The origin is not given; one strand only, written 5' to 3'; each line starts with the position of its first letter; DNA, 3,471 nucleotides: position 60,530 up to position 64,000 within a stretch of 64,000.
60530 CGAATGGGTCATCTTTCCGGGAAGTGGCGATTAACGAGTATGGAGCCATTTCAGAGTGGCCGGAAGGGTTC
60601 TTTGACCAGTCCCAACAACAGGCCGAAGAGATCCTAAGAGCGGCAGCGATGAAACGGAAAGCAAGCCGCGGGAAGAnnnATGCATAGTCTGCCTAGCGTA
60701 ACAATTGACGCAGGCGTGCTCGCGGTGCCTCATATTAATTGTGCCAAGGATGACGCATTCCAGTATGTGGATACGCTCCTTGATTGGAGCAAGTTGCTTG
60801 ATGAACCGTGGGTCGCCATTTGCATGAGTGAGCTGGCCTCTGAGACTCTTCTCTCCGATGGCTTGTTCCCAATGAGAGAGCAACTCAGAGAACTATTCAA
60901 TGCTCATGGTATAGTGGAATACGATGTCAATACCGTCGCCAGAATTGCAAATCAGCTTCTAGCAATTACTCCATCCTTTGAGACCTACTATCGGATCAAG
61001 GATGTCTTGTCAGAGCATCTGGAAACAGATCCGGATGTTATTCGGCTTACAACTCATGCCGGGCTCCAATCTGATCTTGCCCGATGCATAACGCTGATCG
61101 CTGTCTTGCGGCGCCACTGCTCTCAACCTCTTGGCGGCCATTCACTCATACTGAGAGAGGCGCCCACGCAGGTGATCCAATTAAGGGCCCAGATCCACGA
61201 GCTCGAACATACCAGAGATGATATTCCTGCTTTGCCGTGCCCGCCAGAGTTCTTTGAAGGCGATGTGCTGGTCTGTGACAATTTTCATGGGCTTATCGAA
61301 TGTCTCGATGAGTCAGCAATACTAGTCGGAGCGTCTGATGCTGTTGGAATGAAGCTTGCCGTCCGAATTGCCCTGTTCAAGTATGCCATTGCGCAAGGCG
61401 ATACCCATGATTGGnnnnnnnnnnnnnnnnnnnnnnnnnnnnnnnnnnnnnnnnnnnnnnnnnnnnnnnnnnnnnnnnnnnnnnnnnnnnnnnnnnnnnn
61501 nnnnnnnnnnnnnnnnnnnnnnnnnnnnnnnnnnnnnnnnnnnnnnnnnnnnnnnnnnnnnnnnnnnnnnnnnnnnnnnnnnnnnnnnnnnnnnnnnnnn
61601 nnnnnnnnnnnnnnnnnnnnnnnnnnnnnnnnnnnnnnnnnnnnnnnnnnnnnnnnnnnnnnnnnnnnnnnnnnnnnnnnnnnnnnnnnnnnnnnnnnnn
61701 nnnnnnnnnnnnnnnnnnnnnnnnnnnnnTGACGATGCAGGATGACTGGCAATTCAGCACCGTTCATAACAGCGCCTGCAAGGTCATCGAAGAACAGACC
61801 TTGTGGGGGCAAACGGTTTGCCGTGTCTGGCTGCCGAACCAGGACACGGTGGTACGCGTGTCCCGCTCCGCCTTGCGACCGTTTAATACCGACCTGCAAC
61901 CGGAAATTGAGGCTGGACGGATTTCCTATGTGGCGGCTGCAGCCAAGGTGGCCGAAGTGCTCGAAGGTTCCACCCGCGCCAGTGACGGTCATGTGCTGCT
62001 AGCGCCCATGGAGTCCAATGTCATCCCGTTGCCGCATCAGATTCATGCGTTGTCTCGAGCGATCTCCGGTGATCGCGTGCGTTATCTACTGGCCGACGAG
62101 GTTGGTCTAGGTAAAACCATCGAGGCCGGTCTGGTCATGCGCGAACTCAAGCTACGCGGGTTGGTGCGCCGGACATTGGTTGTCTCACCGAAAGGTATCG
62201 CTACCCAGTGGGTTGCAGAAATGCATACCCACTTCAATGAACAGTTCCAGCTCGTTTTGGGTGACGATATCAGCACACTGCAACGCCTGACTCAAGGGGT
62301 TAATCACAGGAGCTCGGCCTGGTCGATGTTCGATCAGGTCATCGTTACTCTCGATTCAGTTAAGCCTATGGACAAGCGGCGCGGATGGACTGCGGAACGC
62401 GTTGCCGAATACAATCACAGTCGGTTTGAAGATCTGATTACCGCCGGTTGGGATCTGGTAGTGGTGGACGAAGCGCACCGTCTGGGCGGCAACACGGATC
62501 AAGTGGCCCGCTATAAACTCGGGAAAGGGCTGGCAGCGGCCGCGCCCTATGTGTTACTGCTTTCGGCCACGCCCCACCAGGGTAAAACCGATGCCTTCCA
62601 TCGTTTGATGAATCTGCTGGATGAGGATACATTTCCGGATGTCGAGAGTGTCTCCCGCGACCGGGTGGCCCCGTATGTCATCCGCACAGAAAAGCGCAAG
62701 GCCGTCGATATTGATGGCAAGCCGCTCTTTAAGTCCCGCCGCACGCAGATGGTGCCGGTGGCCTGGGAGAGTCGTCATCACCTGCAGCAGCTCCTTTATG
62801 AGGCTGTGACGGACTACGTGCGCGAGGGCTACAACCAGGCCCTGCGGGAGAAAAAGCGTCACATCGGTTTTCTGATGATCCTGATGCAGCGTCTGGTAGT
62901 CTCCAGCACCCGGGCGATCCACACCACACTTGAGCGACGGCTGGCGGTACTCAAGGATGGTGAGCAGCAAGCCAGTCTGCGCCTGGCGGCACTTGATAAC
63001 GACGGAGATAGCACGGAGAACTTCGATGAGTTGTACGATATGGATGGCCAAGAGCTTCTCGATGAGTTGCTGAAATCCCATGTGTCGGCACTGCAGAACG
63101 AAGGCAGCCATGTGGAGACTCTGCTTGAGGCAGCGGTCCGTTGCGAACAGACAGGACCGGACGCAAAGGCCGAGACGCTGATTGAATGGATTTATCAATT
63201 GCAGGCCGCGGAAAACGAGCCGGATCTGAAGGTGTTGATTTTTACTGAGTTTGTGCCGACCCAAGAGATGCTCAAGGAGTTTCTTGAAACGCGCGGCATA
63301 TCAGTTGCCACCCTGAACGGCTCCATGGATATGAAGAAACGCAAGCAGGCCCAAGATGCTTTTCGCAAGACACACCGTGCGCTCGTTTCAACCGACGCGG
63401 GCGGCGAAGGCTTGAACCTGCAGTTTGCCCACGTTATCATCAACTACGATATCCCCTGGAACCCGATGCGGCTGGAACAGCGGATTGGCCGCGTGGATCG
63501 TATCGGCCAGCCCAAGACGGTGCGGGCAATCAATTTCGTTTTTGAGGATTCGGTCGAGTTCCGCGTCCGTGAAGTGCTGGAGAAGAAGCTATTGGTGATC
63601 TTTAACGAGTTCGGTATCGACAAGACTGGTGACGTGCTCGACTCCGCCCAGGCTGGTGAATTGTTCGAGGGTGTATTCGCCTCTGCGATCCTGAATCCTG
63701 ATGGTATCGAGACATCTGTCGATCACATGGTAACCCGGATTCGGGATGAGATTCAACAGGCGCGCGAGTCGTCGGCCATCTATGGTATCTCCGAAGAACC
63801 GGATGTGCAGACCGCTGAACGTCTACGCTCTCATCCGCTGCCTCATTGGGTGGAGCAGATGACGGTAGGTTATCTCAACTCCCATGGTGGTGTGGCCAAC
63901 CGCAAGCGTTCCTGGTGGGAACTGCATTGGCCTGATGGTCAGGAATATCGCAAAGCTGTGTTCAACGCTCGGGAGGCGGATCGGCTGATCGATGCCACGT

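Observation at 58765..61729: Two-gene ATPase + unknown-protein cassette embedded inside the BREX-like operon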

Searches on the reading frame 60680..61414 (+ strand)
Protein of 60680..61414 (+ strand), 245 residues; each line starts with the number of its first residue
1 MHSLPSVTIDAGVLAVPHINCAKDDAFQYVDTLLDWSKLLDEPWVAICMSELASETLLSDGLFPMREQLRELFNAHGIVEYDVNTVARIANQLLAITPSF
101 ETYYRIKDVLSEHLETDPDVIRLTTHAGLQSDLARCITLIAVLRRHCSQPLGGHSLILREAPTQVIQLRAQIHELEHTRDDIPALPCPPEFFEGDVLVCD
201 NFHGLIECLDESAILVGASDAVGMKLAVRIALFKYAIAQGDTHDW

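Call 67: predict_structure(alignment_id=A5)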
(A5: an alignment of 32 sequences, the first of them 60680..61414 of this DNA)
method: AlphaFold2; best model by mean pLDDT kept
length: 245 residues; sequences in the alignment: 32
mean_pLDDT: 93.2   pTM: 0.89
mean pLDDT of the five models: 93.2, 92.5, 92.2, 91.6, 91.3
residues with pLDDT >= 90: 206; 70-90: 37; 50-70: 1; < 50: 1
segments of 3 or more residues with pLDDT < 50: none
pLDDT, mean of each block of 10 residues (from residue 1): 83 96 96 92 93 96 96 97 96 93 95 96 93 97 91 91 96 95 88 96 92 91 93 92 77
secondary structure, 60 per line:
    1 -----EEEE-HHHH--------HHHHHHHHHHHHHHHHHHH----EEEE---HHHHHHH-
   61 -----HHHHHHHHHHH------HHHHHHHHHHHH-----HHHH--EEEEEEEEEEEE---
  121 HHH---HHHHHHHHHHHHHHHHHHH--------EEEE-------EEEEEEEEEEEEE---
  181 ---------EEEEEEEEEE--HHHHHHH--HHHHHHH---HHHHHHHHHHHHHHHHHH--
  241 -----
elements in order: E6-9 H11-14 H23-41 E46-49 H53-59 H66-76 H83-94 H100-103 E106-117 H127-145 E154-157 E165-177 E190-199 H202-208 H211-217 H221-238

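Call 72: fold_search(model_id=the predicted structure, library=pdb)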
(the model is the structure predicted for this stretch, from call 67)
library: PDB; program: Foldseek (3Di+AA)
matches with E <= 10: 223; with E <= 0.001: 0
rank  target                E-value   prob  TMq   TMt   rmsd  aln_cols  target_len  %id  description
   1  8j27_B                5.8e-01  0.10  0.16  0.15   9.9        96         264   16  GK monomer complexes with ADP (released 2024-04-17)
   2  8rbm_C                8.2e-01  0.03  0.11  0.07  14.3       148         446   15  Cryo-EM structure of the NADH:ferredoxin oxidoreductase RNF from Azotobacter vinelandii, ferricyanide oxidized (released 2024-06-26)
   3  7bes_C                9.8e-01  0.04  0.12  0.17  15.2       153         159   11  CryoEM structure of Mycobacterium tuberculosis UMP Kinase (UMPK) in complex with UDP and UTP (released 2022-01-12)
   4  4cp8_B                1.0e+00  0.04  0.12  0.08  18.0       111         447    9  Structure of the amidase domain of allophanate hydrolase from Pseudomonas sp strain ADP (released 2014-11-26)
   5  7lnw_B                1.1e+00  0.04  0.13  0.13   9.6       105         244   10  I146A mutant of the isopentenyl phosphate kinase from Candidatus methanomethylophilus alvus (released 2021-12-22)
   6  4gyr_A                1.2e+00  0.06  0.14  0.09  16.9       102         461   15  Granulibacter bethesdensis allophanate hydrolase apo (released 2013-01-30)
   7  9ya0_GA               1.2e+00  0.04  0.10  0.04  12.8        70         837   13  Cryo-EM structure of pre-conoid ring 2 (PCR P2 ring)from Toxoplasma gondii (released 2025-11-19)
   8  4gys_A                1.3e+00  0.05  0.13  0.08  16.9       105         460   12  Granulibacter bethesdensis allophanate hydrolase co-crystallized with malonate (released 2013-01-30)
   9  4cp8_F                1.3e+00  0.03  0.12  0.07  17.6       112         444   10  Structure of the amidase domain of allophanate hydrolase from Pseudomonas sp strain ADP (released 2014-11-26)
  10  4gys_B                1.4e+00  0.05  0.13  0.08  17.0       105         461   12  Granulibacter bethesdensis allophanate hydrolase co-crystallized with malonate (released 2013-01-30)
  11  2bke                  1.4e+00  0.01  0.08  0.07  17.2       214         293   10  Conformational Flexibility Revealed by the Crystal Structure of a Crenarchaeal RadA (released 2005-03-16)
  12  4q1t_B                1.5e+00  0.05  0.14  0.11  11.2        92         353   15  Crystal structure of a glutamate 5-kinase from Burkholderia thailandensis (released 2014-04-23)
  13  4cp8_A                1.7e+00  0.03  0.12  0.08  17.6       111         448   10  Structure of the amidase domain of allophanate hydrolase from Pseudomonas sp strain ADP (released 2014-11-26)
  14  3okr_A                1.7e+00  0.02  0.11  0.13  15.0       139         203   13  Structure of Mtb apo 2-C-methyl-D-erythritol 4-phosphate cytidyltransferase (IspD) (released 2010-10-06)
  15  3p9x_A                1.7e+00  0.01  0.11  0.12  16.2       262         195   11  Crystal structure of phosphoribosylglycinamide formyltransferase from Bacillus Halodurans (released 2011-01-19)
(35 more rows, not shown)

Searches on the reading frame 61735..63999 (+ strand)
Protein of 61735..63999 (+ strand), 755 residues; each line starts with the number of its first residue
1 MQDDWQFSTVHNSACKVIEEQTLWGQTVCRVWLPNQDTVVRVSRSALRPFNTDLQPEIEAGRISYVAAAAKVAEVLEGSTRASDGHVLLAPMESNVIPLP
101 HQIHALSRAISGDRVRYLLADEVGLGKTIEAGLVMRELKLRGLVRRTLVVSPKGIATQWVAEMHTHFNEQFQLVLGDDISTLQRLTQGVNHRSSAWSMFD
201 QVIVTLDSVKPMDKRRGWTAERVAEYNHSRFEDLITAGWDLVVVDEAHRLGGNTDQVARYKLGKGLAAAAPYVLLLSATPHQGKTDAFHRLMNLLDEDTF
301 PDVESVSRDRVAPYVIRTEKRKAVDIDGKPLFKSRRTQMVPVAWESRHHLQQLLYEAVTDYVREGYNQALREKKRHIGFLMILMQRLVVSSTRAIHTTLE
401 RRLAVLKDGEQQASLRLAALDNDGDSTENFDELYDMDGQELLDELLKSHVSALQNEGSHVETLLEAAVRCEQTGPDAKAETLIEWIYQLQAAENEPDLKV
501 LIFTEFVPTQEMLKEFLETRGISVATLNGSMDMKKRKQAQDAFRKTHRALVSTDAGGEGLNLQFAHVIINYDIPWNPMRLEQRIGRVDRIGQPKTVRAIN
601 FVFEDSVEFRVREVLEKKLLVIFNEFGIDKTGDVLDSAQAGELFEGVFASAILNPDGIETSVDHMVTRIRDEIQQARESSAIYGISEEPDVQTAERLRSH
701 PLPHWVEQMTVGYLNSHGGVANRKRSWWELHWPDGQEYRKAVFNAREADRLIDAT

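Call 5: search_protein_families(library=pfam, proteins=[window:61735-63999:+], max_evalue=0.01)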
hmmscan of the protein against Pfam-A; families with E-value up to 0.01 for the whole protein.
window:61735-63999:+ (755 aa): 4 families
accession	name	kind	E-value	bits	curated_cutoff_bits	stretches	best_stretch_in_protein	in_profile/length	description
PF00271.37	Helicase_C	-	5.4e-25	88.2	23.5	1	482-591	6-110/110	Helicase conserved C-terminal domain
PF00176.29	SNF2-rel_dom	-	4.5e-20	72.4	24.9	1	116-318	19-201/290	SNF2-related domain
PF04851.21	ResIII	-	5.5e-09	36.6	22.5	1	98-281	4-163/164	Type III restriction enzyme, res subunit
PF00270.35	DEAD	-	1e-06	29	26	1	100-282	2-162/167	DEAD/DEAH box helicase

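Call 6: search_protein_families(library=padloc, proteins=[window:61735-63999:+], max_evalue=0.01)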
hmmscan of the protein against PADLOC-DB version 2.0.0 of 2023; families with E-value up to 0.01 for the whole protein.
window:61735-63999:+ (755 aa): 53 families (the best 25 are shown)
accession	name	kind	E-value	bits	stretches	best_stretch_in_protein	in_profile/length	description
PDLC02500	BrxHI|BrxHII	-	0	1348.3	1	2-752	4-735/933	BrxHI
PDLC02621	DrmD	-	5.9e-98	327.4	1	80-607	104-641/1040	DrmD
PDLC00659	HmaA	-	3.8e-85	284.7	1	88-626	95-646/1176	SNF2 helicase / DEAD-box helicase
PDLC02504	BrxHI|BrxHII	-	3.3e-81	271.6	1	88-636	100-625/971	BrxHII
PDLC02620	DrmD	-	6.3e-75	250.9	1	93-665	95-654/1060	DrmD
PDLC02572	DrmA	-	1.8e-74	249.3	1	77-600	98-631/1043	DrmA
PDLC02632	DrmD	-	4.2e-64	215.2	1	77-595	103-629/662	DrmD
PDLC02623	DrmD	-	1.5e-61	206.3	2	350-627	413-661/1040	DrmD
PDLC02619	DrmD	-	3.6e-58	195.4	2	93-538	28-457/872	DrmD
PDLC02633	DrmD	-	5.7e-58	194.6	1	75-602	103-641/839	DrmD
PDLC02634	DrmD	-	1.9e-50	169.6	1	97-625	91-618/900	DrmD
PDLC02843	DpdE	-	1.7e-48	163.3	3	92-172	153-234/1091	DpdE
PDLC02840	DpdE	-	1.9e-45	153.6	3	459-606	523-670/1091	DpdE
PDLC02853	DpdE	-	6.8e-39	131.5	1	95-629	95-639/985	DpdE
PDLC02624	DrmD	-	9.2e-39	131.4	1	135-594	2-469/652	DrmD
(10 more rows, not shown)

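Call 7: search_protein_families(library=ncbifam, proteins=[window:61735-63999:+], max_evalue=0.1)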
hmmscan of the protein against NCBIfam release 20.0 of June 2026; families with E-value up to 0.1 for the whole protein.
window:61735-63999:+ (755 aa): 29 families (the best 25 are shown)
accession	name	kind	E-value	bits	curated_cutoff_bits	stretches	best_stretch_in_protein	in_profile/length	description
NF038317.1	DISARM_DrmD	equivalog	3.5e-108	363.3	610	1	80-636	90-658/1021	DISARM system SNF2-like helicase DrmD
NF041062.1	DpdE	equivalog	3.4e-63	214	500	2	94-303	150-320/1048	protein DpdE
NF003426.0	PRK04914.1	equivalog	3.8e-61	207.4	576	1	96-610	152-611/959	RNA polymerase-associated protein RapA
NF038318.1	DISARM_DrmD_b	equivalog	5.8e-59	200.1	950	2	93-537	25-453/868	DISARM system SNF2-like helicase DrmD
NF042964.1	phospholipD_antiphage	equivalog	9.7e-43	146.6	1100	2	348-627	568-827/895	phospholipase D-like domain-containing anti-phage protein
NF058637.1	helic_SCO1167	equivalog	5.9e-23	80.9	1200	1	497-618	779-902/932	SCO1167/SCO6262 family helicase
NF053675.1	pilus_reg_Snf2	equivalog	3.1e-19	68.6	1100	1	474-619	858-1001/1029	pilus expression-regulating Snf2 family helicase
NF010337.0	PRK13766.1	equivalog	1.5e-13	49.8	610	1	460-592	333-470/781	Hef nuclease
NF041790.1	anti-phage_ZorD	equivalog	8.7e-12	43.8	1500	1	483-596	907-1030/1035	type I Zorya anti-phage system protein ZorD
NF008394.0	PRK11192.1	equivalog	3.5e-11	42.6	507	1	499-601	249-350/441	ATP-dependent RNA helicase SrmB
NF053631.1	RNA_helic_CshA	equivalog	1.3e-10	40.8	646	1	502-609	242-348/434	degradosome RNA helicase CshA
NF002340.1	PRK01297.1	equivalog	1.5e-10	40.4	564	1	494-606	246-357/372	ATP-dependent RNA helicase RhlB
NF008744.0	PRK11776.1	equivalog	2.9e-10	39.3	524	1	500-602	245-346/460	ATP-dependent RNA helicase DbpA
NF008642.0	PRK11634.1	equivalog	1.7e-09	36.7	989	1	513-619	261-364/628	DEAD/DEAH family ATP-dependent RNA helicase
NF053711.1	RNA_heli_RhlE1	exception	3.1e-09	36.1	750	1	498-627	245-374/434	RNA helicase RhlE1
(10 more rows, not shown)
